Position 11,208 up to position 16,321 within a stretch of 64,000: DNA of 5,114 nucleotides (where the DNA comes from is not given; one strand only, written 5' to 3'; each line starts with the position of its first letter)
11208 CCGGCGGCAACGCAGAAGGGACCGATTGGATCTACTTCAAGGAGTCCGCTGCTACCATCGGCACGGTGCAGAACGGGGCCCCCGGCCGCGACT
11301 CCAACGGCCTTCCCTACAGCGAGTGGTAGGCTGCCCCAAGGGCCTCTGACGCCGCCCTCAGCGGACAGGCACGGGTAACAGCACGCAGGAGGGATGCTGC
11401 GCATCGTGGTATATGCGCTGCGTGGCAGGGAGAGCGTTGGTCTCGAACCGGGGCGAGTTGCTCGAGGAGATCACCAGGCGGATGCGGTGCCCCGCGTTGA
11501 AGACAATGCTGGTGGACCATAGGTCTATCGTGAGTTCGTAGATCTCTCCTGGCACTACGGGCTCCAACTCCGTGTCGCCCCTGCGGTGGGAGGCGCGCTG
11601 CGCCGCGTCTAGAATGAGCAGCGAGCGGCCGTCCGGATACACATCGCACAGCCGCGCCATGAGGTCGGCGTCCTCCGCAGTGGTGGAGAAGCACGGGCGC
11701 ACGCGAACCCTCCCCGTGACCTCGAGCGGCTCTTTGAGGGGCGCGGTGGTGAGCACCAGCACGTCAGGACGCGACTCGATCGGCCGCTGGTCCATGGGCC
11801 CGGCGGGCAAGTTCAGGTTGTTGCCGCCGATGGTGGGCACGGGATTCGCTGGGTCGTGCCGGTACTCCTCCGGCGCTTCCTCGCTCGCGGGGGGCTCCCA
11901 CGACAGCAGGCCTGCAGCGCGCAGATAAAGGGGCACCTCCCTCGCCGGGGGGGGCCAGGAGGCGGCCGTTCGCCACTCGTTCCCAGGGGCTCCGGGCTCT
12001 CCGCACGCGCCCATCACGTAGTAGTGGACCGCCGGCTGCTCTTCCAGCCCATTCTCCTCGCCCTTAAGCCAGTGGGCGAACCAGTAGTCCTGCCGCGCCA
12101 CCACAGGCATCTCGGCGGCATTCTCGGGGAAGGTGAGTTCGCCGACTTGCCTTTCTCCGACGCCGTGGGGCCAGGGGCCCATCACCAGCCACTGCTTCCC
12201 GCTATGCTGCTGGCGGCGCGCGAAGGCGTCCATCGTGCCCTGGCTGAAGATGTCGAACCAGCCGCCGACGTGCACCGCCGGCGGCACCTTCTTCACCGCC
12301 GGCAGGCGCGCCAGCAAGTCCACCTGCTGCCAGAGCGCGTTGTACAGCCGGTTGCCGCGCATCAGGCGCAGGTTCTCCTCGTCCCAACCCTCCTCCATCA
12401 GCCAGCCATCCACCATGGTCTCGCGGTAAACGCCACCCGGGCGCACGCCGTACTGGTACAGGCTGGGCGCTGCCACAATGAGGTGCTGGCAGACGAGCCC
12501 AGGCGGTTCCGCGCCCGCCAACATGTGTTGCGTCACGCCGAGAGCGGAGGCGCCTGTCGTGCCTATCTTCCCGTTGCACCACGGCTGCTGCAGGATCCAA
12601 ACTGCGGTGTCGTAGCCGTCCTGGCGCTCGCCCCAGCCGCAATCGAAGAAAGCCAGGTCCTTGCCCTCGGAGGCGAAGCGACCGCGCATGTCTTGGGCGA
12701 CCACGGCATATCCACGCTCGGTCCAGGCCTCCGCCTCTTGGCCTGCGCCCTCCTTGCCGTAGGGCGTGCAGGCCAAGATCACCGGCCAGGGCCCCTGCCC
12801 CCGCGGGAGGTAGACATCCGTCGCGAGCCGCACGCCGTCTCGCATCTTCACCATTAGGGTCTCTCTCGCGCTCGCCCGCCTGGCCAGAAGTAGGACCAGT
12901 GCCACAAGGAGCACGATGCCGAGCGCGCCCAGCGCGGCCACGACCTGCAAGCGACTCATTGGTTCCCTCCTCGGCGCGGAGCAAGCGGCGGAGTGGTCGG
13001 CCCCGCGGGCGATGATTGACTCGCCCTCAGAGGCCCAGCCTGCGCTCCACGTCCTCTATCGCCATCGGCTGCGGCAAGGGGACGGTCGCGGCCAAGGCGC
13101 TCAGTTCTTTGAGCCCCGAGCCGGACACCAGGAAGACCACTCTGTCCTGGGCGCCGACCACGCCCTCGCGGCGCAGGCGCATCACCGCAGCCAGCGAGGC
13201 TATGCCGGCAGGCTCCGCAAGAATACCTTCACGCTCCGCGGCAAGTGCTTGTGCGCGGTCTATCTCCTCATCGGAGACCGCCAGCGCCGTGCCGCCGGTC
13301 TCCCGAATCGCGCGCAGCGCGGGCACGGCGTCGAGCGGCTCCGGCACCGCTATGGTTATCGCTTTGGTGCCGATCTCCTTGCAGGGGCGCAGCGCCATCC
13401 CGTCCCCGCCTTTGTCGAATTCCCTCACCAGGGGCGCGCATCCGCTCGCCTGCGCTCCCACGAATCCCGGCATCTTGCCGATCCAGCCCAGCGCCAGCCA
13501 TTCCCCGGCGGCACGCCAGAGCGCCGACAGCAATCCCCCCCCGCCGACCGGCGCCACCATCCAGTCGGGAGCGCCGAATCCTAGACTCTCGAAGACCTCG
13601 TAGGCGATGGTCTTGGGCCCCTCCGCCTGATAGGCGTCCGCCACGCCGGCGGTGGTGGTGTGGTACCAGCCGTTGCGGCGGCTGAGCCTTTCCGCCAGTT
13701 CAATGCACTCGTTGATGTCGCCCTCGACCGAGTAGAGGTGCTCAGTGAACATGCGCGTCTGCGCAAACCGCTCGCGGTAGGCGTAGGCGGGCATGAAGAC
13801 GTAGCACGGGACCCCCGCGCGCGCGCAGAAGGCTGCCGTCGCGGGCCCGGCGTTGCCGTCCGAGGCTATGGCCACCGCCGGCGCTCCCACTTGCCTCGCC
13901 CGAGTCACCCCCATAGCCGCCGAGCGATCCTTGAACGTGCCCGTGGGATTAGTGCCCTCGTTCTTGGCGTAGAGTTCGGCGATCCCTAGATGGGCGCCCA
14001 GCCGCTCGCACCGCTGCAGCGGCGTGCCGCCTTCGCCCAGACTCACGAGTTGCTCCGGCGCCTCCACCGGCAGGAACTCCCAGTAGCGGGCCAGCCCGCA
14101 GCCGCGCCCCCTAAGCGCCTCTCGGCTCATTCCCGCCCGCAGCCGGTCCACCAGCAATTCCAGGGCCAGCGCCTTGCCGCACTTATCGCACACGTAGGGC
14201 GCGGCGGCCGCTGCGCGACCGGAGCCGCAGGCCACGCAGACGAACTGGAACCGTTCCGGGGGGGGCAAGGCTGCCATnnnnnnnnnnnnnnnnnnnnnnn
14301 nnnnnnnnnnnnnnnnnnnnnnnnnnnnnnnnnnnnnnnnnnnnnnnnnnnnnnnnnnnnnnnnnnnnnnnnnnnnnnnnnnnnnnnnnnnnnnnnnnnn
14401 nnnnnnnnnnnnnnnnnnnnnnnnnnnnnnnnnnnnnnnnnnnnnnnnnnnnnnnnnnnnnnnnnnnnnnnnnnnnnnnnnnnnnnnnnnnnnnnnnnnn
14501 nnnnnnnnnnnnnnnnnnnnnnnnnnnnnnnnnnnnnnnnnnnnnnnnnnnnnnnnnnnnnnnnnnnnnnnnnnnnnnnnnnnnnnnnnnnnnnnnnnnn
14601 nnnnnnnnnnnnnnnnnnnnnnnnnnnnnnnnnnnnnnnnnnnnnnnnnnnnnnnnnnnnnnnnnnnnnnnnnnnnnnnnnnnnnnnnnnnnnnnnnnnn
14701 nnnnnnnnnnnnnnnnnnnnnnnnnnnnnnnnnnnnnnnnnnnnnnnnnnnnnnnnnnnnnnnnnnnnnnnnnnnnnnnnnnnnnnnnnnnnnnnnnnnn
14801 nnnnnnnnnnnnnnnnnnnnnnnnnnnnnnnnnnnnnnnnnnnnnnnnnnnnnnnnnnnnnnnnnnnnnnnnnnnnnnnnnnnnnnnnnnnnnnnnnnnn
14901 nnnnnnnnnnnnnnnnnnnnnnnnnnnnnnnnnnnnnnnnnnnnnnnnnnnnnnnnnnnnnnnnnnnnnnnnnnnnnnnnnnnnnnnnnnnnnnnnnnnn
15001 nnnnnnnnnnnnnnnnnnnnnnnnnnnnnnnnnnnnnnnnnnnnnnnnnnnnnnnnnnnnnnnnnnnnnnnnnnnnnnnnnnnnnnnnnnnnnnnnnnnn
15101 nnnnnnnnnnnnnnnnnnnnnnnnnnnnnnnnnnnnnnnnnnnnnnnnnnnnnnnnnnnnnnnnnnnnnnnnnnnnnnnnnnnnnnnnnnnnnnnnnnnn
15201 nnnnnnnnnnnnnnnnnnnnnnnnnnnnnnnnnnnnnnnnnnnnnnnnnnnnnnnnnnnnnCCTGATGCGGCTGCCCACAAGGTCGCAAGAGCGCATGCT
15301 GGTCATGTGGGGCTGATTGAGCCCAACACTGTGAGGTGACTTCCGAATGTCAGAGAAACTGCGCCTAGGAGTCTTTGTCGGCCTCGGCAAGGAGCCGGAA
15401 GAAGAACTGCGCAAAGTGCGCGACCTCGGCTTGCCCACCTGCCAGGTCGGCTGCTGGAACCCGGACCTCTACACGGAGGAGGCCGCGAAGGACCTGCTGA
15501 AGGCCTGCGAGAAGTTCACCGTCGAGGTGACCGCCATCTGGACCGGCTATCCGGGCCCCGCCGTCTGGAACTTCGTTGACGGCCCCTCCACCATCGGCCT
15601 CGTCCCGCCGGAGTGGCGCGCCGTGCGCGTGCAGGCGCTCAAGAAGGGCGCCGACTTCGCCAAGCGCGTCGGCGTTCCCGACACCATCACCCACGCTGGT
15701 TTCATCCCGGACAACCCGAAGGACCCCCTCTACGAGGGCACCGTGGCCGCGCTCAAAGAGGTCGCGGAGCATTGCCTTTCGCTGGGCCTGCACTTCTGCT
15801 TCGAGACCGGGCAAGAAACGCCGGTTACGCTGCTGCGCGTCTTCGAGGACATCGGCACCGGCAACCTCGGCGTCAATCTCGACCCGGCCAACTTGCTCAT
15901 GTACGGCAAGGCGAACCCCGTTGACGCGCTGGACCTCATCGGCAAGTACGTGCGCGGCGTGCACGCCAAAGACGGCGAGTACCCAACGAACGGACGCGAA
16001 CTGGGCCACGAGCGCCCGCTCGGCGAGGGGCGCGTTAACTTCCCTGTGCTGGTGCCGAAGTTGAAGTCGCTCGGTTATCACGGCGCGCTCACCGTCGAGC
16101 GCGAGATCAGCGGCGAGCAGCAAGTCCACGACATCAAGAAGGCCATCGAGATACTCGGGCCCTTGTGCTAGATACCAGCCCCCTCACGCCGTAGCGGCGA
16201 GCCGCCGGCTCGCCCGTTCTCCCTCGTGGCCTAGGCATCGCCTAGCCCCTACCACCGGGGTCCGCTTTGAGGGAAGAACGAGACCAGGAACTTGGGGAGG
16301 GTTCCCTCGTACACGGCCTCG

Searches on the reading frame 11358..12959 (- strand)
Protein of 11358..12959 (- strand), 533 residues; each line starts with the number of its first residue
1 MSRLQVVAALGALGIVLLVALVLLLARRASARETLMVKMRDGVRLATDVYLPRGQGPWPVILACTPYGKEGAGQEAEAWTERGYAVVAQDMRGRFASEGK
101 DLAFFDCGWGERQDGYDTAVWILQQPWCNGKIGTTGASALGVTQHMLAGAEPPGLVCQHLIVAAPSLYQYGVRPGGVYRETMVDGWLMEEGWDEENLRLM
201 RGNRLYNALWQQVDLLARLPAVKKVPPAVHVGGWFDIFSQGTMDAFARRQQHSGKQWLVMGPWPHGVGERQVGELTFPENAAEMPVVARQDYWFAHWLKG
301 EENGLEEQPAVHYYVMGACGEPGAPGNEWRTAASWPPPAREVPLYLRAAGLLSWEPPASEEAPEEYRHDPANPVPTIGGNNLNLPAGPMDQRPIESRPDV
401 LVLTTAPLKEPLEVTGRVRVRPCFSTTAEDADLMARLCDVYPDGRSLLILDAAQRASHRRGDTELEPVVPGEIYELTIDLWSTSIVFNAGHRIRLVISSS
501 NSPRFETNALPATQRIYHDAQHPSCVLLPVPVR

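Call 56: search_protein_families(library=pfam, proteins=[window:11358-12959:-], max_evalue=0.0001)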
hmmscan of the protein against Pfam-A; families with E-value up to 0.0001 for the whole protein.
window:11358-12959:- (533 aa): 2 families
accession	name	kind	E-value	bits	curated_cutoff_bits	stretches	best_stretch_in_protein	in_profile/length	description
PF02129.25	Peptidase_S15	-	3.8e-45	155.1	23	2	41-186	1-151/262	X-Pro dipeptidyl-peptidase (S15 family)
PF08530.16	PepX_C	-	1.2e-41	143.5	22.5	1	303-523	1-213/217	X-Pro dipeptidyl-peptidase C-terminal non-catalytic domain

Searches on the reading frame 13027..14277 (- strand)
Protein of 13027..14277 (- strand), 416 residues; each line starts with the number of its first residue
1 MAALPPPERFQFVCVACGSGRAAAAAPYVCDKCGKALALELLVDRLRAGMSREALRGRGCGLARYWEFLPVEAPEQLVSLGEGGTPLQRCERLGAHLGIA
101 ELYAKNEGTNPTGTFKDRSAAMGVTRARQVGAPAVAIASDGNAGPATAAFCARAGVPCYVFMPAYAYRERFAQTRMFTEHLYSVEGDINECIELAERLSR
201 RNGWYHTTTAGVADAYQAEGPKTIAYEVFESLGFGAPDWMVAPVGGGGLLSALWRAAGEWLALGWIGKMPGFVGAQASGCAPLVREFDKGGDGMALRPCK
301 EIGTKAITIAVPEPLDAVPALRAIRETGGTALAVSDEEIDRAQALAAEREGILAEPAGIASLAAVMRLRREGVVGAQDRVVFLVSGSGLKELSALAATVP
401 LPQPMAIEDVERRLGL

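Call 25: search_protein_families(library=pfam, proteins=[window:13027-14277:-], max_evalue=0.001)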
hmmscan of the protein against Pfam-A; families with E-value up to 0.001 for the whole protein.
window:13027-14277:- (416 aa): 1 family
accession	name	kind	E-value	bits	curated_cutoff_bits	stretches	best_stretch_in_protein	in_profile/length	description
PF00291.31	PALP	-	1e-71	242.1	35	1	78-386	1-295/295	Pyridoxal-phosphate dependent enzyme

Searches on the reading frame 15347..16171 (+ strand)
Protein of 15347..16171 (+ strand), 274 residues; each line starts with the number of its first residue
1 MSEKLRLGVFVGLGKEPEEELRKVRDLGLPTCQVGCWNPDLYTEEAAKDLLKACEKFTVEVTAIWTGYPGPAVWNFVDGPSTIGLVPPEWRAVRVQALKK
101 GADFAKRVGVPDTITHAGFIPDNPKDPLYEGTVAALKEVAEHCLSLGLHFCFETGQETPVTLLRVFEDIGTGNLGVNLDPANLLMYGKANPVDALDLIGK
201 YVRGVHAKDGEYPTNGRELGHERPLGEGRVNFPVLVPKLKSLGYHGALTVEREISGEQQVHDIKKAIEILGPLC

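Call 25: search_protein_families(library=pfam, proteins=[window:15347-16171:+], max_evalue=0.001)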
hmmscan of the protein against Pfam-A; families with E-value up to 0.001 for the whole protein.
window:15347-16171:+ (274 aa): 1 family
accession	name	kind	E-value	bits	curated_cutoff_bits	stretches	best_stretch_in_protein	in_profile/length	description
PF01261.30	AP_endonuc_2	-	1.2e-28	101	31.1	1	21-270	1-246/249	Xylose isomerase-like TIM barrel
